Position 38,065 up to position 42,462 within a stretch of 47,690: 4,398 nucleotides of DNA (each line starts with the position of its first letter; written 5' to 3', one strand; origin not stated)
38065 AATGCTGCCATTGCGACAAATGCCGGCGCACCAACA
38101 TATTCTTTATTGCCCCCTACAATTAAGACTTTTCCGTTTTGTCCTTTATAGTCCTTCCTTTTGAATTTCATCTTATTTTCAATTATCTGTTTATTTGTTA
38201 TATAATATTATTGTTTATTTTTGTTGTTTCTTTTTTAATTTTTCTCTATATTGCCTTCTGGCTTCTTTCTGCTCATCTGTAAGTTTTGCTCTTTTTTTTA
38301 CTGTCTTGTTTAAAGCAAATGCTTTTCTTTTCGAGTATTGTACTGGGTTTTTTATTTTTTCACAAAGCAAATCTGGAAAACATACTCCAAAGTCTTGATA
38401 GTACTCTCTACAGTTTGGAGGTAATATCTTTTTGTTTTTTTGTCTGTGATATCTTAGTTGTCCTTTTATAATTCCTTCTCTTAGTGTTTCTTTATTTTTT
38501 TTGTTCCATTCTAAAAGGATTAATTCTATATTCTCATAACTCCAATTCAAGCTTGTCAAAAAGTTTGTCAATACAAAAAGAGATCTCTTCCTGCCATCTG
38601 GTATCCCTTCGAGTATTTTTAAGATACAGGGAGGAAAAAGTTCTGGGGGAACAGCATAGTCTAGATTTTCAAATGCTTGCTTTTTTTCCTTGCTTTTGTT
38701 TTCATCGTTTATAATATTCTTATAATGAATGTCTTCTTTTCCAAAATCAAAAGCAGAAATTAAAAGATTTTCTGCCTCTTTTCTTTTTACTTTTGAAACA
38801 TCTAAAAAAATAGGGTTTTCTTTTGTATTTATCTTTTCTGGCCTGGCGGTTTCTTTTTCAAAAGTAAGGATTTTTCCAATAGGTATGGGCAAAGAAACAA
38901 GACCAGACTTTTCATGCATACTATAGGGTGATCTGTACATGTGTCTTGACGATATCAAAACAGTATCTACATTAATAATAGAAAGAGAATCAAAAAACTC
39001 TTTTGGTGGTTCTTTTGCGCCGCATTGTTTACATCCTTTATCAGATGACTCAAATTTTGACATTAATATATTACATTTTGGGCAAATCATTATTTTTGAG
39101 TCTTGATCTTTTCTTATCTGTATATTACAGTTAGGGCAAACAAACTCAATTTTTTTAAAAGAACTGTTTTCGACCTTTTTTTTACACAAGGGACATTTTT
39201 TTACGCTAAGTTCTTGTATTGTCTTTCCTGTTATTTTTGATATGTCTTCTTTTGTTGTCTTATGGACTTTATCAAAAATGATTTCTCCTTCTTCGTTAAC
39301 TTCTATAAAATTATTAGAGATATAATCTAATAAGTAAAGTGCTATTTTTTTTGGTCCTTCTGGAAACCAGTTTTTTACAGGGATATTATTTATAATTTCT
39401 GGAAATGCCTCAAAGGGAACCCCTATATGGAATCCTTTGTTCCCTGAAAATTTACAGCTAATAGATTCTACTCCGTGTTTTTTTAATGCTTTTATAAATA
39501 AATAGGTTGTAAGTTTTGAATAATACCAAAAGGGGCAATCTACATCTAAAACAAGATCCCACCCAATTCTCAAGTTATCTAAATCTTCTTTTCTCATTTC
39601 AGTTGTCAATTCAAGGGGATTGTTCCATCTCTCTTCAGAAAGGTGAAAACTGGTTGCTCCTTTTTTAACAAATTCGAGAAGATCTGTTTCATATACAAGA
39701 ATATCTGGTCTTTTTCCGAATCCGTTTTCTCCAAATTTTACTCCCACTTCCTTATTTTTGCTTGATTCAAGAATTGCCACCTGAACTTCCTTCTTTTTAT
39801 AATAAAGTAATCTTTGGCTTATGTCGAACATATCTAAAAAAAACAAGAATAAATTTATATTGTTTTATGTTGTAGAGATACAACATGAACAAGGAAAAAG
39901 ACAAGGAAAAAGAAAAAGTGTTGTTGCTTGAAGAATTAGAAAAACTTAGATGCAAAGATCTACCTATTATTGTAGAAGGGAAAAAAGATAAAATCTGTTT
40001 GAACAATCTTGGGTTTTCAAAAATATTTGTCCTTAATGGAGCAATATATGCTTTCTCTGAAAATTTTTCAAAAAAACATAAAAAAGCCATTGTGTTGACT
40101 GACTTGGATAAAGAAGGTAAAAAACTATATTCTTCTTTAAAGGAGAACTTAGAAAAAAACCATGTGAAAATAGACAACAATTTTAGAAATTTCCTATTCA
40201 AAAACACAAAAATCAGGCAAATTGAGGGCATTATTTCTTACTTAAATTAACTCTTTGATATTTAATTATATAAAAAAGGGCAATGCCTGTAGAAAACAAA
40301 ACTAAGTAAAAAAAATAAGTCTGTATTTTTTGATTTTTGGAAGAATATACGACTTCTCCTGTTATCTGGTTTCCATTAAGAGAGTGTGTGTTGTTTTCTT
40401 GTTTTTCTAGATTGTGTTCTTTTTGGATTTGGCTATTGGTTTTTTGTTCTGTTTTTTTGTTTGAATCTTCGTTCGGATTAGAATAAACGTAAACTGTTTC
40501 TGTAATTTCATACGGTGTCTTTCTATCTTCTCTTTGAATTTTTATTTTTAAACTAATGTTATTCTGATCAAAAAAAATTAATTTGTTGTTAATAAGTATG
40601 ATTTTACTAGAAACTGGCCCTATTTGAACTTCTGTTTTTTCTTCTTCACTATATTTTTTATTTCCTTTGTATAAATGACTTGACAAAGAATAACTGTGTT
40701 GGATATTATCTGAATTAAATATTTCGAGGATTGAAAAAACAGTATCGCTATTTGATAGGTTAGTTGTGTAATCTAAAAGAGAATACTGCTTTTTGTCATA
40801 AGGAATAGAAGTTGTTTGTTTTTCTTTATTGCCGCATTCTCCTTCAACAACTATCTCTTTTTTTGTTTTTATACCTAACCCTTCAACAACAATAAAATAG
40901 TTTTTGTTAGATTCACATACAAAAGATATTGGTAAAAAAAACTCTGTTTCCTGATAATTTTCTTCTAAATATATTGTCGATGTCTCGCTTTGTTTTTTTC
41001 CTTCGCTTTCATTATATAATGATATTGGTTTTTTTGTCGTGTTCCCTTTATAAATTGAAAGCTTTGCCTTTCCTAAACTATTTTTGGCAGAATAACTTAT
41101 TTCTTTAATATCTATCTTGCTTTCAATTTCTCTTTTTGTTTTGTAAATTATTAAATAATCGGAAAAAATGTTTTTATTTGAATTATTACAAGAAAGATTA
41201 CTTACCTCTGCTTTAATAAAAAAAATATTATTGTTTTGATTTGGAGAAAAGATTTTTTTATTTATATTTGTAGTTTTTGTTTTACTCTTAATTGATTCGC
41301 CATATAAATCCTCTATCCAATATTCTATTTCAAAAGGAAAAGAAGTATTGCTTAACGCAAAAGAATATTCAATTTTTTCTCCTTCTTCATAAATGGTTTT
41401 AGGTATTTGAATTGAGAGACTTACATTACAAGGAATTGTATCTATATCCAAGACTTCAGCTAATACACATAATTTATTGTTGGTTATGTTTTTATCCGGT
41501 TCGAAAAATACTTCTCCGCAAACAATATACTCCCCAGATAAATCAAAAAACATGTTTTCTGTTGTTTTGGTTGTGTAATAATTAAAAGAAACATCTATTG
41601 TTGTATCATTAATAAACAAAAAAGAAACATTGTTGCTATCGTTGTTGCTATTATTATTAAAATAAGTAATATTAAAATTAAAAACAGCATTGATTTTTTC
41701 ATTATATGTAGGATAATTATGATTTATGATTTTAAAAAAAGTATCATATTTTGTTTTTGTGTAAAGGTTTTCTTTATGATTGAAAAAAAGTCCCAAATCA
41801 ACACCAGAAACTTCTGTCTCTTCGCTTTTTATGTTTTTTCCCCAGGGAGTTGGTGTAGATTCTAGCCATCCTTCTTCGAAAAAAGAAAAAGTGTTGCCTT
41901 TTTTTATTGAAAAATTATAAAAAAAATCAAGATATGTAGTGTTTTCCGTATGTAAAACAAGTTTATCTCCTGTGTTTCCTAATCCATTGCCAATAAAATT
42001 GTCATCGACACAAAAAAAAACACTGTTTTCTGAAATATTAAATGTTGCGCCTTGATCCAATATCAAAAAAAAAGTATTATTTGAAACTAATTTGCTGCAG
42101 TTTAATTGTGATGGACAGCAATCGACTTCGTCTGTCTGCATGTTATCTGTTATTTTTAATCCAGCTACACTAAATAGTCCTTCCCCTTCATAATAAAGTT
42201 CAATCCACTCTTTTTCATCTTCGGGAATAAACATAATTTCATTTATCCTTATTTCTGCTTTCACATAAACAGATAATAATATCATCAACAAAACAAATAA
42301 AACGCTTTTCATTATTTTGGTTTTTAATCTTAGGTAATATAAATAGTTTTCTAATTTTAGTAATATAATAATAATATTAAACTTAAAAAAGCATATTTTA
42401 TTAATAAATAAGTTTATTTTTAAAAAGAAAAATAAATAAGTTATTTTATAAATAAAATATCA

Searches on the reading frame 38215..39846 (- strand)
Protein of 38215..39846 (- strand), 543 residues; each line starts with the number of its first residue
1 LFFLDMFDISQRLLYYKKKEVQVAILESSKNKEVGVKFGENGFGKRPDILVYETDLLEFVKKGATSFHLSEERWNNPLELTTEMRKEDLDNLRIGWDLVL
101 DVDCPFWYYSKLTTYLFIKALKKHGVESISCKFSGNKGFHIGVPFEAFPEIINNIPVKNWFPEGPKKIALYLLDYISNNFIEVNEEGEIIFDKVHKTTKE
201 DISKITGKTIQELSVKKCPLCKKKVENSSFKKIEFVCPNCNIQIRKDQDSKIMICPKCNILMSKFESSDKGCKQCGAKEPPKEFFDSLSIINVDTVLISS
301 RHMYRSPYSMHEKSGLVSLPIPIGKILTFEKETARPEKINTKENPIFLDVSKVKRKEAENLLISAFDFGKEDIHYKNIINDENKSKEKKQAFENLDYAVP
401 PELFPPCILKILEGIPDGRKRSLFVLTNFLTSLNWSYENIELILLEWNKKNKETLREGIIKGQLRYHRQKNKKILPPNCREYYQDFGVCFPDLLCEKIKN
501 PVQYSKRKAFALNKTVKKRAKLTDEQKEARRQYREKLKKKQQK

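Call 58: search_protein_families(library=ncbifam, proteins=[window:38215-39846:-], max_evalue=0.1)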
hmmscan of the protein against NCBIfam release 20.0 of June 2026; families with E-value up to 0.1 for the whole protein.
window:38215-39846:- (543 aa): 7 families
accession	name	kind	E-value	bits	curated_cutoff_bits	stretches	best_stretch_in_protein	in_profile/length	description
NF002588.0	PRK02249.1-2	equivalog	6.6e-12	45.4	439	1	375-533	200-356/360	DNA primase regulatory subunit PriL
NF003051.0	PRK03968.1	equivalog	6.5e-09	35.4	431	2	387-432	230-274/406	DNA primase large subunit PriL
NF002590.0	PRK02249.1-4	equivalog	8.4e-08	31.7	459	1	398-508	225-335/358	DNA primase regulatory subunit PriL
NF002591.0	PRK02249.1-5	equivalog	3.7e-06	26.3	479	1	382-529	204-349/351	DNA primase regulatory subunit PriL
NF011302.0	PRK14714.1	equivalog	0.0029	15.2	1791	1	198-267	663-737/1350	DNA-directed DNA polymerase II large subunit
TIGR00373.1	TIGR00373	equivalog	0.015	14.8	149.5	1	194-269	74-145/162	transcription factor E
NF038384.1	zinc_YnfU_fam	subfamily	0.016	14.8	36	0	213-241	14-45/52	YnfU family zinc-binding protein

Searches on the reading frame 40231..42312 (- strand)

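Call 4: search_protein_families(library=pfam, proteins=[window:40231-42312:-], max_evalue=1)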
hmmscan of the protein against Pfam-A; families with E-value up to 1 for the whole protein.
window:40231-42312:- (693 aa): 3 families
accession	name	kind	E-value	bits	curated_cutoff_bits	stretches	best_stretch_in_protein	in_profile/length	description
PF23318.1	DUF7085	-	0.0049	17.1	27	1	273-310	15-52/170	Domain of unknown function (DUF7085)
PF06024.17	Orf78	-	0.031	15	29.4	1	614-685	27-83/101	Orf78 (ac78)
PF14645.11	Chibby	-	0.46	11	24.8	0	318-370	44-95/114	Chibby family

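Call 58: search_protein_families(library=ncbifam, proteins=[window:40231-42312:-], max_evalue=0.1)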
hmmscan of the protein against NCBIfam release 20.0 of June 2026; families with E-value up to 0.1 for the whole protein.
window:40231-42312:- (693 aa): 0 families
